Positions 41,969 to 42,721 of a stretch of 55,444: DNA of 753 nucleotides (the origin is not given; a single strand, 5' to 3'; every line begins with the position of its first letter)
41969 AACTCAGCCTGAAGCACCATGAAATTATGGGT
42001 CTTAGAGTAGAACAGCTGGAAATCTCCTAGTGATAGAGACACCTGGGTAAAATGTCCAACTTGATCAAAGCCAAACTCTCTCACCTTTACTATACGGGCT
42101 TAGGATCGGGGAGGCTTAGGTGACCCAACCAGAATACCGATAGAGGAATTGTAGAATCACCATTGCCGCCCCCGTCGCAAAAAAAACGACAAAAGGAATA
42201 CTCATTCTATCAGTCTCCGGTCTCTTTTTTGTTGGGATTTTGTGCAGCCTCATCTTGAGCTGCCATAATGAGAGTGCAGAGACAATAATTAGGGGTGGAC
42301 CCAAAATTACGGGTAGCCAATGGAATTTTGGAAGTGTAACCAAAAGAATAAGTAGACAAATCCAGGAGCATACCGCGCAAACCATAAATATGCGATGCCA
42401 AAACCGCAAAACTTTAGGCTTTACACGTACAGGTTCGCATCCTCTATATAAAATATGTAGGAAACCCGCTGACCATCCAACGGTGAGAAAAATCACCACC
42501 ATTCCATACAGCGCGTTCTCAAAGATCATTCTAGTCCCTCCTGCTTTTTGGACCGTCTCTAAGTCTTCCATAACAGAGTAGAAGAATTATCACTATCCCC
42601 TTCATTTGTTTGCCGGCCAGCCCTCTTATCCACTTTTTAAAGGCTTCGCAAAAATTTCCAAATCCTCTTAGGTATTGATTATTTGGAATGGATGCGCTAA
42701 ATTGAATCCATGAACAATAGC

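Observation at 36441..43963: Five-member paralog family of small membrane proteins with a conserved EG[IV]xLEK motif clustered in 8 kb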

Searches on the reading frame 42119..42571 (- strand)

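Call 4: search_protein_families(library=pfam, proteins=[window:42119-42571:-], max_evalue=1)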
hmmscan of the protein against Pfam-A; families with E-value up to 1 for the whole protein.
window:42119-42571:- (151 aa): 3 families
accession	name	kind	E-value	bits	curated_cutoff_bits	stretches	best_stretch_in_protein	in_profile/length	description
PF19554.4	DUF6077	-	0.0023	17.2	27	1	55-145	37-132/354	Family of unknown function (DUF6077)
PF10204.14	DuoxA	-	0.26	10.7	23.3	1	58-141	173-257/279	Dual oxidase maturation factor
PF04632.18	FUSC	-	0.96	8.4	30.9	0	60-100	403-443/660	Fusaric acid resistance protein family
